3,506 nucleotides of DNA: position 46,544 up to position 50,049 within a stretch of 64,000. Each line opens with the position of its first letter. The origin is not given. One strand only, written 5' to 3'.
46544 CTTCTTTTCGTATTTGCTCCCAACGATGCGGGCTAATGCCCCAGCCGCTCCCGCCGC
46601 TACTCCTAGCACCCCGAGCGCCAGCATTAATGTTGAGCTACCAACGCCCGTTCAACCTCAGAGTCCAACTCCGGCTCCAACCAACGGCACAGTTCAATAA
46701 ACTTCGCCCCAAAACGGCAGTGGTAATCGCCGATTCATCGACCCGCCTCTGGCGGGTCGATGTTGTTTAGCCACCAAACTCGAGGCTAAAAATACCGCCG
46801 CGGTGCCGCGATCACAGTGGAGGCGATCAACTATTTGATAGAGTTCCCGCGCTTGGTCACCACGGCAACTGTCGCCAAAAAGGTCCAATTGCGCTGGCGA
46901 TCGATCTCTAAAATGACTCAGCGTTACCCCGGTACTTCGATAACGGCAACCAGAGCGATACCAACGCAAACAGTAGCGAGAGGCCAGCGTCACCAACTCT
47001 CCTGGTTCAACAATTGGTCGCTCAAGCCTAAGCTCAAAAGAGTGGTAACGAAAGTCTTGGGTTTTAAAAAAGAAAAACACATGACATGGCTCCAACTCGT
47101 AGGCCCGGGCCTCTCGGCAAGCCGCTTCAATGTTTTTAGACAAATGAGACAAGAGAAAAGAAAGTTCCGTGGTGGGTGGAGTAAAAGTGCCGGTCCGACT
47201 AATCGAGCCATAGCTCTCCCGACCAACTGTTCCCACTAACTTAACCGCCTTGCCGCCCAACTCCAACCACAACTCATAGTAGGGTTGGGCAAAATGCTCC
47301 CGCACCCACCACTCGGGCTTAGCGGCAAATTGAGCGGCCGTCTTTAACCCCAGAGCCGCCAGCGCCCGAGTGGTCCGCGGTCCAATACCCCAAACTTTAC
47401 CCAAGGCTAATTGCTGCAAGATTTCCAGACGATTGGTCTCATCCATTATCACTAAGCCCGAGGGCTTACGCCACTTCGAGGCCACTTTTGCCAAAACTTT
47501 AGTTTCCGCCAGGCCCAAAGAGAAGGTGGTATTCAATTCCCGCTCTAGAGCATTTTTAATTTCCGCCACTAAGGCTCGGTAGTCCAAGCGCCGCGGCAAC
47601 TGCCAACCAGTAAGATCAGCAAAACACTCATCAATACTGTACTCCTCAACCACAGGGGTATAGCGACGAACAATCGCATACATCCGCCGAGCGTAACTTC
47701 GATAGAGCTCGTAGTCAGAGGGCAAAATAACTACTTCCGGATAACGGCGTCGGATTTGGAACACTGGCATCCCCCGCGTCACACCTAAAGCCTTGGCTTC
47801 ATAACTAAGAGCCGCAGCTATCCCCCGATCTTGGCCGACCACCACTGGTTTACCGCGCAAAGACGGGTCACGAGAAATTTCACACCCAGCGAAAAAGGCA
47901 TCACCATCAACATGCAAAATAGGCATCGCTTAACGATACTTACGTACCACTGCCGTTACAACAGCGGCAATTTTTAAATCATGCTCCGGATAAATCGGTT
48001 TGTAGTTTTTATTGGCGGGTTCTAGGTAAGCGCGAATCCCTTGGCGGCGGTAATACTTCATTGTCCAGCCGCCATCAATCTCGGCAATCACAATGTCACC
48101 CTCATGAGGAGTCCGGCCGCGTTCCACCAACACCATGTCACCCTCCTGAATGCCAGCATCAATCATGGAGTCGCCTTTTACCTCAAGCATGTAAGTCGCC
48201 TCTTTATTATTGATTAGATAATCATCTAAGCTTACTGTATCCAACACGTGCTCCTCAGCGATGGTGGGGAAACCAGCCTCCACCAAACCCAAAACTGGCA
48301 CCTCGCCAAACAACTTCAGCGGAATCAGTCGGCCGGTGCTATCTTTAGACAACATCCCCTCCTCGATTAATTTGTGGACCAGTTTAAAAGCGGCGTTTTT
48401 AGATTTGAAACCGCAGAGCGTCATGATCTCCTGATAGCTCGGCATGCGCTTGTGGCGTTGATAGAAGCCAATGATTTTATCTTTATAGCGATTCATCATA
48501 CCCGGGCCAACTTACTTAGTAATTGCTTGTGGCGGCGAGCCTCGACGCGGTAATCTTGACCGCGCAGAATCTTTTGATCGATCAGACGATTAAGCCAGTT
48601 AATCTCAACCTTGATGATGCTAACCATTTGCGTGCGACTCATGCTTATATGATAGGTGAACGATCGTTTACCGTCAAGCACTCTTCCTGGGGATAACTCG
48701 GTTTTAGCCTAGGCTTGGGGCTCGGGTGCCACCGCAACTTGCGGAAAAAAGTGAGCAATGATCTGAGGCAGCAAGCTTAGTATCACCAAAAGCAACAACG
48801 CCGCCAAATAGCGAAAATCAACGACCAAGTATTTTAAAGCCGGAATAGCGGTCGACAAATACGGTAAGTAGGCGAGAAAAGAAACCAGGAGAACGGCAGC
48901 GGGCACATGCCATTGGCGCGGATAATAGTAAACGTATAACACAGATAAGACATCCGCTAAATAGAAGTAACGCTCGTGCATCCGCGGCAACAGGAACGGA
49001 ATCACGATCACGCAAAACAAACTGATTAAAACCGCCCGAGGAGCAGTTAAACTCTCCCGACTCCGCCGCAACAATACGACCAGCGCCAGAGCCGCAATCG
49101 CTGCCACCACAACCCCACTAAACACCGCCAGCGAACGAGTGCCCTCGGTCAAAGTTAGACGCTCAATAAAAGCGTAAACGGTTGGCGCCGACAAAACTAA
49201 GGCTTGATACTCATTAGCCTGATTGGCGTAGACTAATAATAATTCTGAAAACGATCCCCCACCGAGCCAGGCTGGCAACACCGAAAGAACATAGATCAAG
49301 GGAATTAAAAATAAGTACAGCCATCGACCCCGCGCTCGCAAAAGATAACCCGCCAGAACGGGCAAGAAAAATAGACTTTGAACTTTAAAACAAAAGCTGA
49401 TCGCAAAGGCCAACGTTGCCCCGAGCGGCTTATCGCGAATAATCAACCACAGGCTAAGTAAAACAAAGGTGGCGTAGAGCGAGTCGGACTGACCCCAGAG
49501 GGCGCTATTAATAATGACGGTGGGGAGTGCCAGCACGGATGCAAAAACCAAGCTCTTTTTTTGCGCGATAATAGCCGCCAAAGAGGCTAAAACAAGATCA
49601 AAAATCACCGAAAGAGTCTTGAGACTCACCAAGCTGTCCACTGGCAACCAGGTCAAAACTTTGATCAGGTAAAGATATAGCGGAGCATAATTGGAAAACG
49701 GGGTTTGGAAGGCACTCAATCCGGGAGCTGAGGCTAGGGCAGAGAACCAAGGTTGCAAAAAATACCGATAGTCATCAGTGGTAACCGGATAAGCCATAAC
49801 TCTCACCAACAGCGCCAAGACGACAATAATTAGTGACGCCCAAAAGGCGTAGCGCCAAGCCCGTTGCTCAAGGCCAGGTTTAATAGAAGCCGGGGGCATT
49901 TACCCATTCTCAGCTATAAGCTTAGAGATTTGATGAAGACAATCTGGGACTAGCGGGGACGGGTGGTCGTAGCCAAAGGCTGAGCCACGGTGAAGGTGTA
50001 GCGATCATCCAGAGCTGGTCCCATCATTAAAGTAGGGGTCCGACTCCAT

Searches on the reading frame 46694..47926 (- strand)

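Call 31: search_protein_families(library=pfam, proteins=[window:46694-47926:-], max_evalue=0.001)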
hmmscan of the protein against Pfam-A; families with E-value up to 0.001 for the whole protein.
window:46694-47926:- (410 aa): 3 families
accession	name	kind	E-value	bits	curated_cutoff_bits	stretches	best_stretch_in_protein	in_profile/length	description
PF00817.25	IMS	-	1.6e-44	151.9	23.2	1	6-151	1-148/148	impB/mucB/samB family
PF11799.13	IMS_C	-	7.7e-13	49.3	20.7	1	241-349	3-109/109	impB/mucB/samB family C-terminal domain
PF11798.14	IMS_HHH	-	0.00011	22.7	24.4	1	167-194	5-32/32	IMS family HHH motif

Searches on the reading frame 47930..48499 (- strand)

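Call 31: search_protein_families(library=pfam, proteins=[window:47930-48499:-], max_evalue=0.001)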
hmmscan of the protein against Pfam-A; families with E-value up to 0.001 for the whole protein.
window:47930-48499:- (189 aa): 1 family
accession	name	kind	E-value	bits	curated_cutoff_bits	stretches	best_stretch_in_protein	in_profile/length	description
PF00717.28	Peptidase_S24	-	1.8e-28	99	23.3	1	68-181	1-115/116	Peptidase S24-like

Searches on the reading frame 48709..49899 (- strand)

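Call 31: search_protein_families(library=pfam, proteins=[window:48709-49899:-], max_evalue=0.001)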
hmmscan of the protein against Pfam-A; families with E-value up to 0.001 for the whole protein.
window:48709-49899:- (396 aa): 1 family
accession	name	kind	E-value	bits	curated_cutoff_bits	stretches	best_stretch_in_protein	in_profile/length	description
PF09594.16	GT87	-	3e-05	24.3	25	1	71-300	3-236/237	Glycosyltransferase family 87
